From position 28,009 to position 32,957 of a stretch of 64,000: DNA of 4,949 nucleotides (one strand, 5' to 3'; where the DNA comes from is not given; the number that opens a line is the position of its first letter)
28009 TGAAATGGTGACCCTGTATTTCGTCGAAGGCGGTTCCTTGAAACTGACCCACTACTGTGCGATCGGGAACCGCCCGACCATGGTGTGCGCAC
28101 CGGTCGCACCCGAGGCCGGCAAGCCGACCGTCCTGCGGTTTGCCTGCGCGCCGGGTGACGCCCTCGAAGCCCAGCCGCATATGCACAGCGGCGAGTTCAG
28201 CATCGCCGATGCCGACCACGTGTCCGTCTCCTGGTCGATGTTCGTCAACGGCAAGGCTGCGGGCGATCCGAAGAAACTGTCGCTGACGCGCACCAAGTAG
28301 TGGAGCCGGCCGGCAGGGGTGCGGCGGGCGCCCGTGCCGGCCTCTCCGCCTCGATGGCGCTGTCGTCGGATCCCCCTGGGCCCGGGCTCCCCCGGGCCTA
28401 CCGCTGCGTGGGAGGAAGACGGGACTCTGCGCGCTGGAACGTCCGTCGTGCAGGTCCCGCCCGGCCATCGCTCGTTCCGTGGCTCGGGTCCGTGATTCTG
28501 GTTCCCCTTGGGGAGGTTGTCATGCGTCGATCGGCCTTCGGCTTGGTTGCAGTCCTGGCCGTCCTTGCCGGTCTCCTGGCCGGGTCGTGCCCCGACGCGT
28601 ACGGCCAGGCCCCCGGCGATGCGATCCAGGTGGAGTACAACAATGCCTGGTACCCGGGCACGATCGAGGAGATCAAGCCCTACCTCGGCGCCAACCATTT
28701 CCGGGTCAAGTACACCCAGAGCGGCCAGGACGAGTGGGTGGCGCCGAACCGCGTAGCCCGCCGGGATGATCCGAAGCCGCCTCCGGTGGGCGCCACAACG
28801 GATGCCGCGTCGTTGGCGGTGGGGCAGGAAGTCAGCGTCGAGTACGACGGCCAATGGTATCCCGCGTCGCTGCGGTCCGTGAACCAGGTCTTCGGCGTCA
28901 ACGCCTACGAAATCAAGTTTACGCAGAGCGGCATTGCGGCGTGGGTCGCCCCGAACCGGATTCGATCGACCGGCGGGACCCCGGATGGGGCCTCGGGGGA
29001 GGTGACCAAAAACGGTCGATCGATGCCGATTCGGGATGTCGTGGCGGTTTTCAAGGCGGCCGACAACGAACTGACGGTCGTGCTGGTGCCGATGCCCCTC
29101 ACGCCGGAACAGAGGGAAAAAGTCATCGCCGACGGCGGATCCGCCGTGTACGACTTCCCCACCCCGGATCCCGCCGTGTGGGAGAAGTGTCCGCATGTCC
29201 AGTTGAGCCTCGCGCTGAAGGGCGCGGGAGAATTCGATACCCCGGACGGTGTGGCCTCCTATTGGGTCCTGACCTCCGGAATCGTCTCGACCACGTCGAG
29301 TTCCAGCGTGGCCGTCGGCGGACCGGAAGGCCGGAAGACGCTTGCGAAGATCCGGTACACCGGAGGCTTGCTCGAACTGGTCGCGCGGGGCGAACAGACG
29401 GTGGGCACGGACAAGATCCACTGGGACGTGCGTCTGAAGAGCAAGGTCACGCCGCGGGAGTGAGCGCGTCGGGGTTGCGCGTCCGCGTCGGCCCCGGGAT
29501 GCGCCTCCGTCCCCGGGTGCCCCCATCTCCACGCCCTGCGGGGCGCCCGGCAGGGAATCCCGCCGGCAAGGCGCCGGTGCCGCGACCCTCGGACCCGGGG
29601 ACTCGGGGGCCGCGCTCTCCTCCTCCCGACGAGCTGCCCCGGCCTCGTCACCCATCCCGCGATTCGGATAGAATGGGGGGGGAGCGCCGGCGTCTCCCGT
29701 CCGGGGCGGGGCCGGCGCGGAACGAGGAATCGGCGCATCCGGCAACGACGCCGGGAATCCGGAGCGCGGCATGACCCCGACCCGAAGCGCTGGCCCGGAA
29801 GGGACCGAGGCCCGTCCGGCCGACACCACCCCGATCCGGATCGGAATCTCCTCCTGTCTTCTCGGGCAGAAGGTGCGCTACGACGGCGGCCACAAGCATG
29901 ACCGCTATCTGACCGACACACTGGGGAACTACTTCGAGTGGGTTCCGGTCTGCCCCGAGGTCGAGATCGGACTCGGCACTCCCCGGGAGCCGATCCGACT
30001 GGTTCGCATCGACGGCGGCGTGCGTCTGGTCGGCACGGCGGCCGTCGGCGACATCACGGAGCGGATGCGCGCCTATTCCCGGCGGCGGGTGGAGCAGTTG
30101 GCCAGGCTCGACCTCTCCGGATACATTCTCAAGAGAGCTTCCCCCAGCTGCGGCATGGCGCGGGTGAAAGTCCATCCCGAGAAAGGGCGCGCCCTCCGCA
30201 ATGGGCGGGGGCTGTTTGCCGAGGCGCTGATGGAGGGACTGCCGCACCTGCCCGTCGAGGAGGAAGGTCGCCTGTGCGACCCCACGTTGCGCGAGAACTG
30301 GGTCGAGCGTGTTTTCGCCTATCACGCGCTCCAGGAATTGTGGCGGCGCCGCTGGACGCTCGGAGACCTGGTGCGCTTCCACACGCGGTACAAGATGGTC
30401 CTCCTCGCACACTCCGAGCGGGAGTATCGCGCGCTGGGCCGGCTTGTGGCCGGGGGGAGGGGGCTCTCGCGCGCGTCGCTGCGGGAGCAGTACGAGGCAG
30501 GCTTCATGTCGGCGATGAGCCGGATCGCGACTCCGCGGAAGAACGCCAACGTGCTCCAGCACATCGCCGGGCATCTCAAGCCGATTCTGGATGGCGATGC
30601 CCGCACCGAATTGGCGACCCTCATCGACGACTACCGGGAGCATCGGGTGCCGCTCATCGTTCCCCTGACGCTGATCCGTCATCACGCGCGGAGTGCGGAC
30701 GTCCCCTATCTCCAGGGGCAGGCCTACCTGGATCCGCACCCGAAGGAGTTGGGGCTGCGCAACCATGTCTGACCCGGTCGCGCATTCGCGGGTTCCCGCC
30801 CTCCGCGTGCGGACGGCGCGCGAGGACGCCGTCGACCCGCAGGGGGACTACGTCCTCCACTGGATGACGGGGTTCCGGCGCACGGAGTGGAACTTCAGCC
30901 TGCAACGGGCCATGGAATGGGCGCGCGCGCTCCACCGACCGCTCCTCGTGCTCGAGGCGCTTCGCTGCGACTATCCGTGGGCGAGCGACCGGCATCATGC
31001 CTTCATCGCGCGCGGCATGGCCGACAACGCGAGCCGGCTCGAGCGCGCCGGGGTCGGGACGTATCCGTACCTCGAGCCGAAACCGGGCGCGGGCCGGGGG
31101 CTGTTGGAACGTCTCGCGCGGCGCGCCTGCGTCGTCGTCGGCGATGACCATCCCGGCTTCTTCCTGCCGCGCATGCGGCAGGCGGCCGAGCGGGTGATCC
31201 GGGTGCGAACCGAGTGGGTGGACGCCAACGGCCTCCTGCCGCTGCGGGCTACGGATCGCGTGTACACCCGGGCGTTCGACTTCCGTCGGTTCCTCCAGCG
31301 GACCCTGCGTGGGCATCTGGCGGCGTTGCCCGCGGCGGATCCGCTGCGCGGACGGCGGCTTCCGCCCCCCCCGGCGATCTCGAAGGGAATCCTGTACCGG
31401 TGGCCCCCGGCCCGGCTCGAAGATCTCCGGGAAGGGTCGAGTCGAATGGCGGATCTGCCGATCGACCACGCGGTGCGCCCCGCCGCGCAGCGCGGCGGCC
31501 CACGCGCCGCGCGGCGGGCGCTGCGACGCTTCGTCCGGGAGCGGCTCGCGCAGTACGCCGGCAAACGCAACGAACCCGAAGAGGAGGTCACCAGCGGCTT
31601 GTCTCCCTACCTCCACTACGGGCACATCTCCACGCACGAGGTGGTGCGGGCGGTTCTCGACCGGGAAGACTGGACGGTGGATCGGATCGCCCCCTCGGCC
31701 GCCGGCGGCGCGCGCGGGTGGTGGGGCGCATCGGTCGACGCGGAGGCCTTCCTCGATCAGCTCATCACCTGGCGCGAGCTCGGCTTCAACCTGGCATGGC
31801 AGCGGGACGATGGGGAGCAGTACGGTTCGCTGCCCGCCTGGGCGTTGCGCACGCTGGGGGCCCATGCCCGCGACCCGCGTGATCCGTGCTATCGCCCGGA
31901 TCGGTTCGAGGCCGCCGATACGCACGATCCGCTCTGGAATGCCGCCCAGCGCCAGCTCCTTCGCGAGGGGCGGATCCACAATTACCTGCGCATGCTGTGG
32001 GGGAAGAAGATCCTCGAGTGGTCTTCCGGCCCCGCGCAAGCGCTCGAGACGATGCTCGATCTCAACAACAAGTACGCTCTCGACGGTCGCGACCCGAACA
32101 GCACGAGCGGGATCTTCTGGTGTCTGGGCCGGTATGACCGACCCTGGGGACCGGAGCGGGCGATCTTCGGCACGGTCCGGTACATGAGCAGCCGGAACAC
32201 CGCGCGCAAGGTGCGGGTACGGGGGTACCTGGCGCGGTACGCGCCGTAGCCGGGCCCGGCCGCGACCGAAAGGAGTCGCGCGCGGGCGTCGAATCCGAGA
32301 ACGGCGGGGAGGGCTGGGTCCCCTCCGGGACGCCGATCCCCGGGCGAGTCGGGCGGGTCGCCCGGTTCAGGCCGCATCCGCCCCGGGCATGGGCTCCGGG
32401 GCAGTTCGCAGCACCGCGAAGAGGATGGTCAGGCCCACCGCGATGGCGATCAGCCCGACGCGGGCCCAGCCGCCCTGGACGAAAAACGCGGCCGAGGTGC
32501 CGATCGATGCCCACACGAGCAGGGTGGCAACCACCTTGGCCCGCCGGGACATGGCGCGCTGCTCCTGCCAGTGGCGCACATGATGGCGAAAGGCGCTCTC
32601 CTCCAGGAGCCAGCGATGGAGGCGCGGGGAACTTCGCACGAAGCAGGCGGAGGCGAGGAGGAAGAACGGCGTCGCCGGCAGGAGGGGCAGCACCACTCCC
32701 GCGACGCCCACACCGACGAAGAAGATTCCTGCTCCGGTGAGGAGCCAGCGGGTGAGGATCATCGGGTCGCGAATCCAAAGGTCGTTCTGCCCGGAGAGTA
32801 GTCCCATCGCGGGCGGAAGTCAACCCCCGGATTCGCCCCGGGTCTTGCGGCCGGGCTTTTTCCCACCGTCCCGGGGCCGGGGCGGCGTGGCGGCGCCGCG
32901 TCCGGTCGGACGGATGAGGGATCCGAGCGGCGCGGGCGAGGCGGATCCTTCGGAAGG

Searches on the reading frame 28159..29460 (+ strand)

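Call 39: search_protein_families(library=pfam, proteins=[window:28159-29460:+], max_evalue=0.0001)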
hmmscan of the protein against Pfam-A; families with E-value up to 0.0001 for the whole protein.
window:28159-29460:+ (434 aa): 2 families
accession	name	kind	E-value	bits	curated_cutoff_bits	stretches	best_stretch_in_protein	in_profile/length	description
PF23327.1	Chromo_MORC2_6th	-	9.1e-07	29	27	0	153-194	6-50/63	ATPase MORC2, chromo domain-like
PF18358.7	Tudor_4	-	5e-06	26.5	25.8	0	219-242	1-24/50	Histone methyltransferase Tudor domain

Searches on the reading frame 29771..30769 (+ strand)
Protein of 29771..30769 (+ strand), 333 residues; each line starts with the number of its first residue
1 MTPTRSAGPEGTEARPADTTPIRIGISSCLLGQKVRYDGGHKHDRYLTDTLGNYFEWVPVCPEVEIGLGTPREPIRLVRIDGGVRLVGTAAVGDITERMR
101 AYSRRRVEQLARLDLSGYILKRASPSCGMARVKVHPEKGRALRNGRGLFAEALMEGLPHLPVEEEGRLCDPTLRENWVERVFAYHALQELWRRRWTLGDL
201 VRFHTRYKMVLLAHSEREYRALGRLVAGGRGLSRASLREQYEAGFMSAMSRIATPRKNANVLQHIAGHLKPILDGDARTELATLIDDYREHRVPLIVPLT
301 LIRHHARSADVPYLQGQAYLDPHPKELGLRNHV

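Call 37: search_protein_families(library=pfam, proteins=[window:29771-30769:+], max_evalue=0.0001)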
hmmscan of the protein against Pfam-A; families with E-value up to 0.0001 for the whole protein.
window:29771-30769:+ (333 aa): 2 families
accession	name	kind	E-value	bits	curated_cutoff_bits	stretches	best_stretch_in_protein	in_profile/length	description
PF04463.17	2-thiour_desulf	-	7.1e-42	143.2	34.7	1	24-165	1-141/141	2-thiouracil desulfurase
PF08349.16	DUF1722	-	1.4e-36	125.7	22.5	1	208-324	1-117/117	Protein of unknown function (DUF1722)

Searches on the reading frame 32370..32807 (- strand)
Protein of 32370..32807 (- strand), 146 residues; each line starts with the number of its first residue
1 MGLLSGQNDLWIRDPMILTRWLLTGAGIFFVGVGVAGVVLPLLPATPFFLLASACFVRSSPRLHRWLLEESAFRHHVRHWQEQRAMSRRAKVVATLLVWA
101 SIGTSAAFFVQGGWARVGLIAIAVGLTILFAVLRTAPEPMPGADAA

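Call 39: search_protein_families(library=pfam, proteins=[window:32370-32807:-], max_evalue=0.0001)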
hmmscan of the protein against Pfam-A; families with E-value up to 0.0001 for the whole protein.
window:32370-32807:- (146 aa): 1 family
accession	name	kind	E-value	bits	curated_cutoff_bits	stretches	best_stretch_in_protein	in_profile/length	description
PF04304.18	DUF454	-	4.9e-37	126.9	35.1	1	20-134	1-114/115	Protein of unknown function (DUF454)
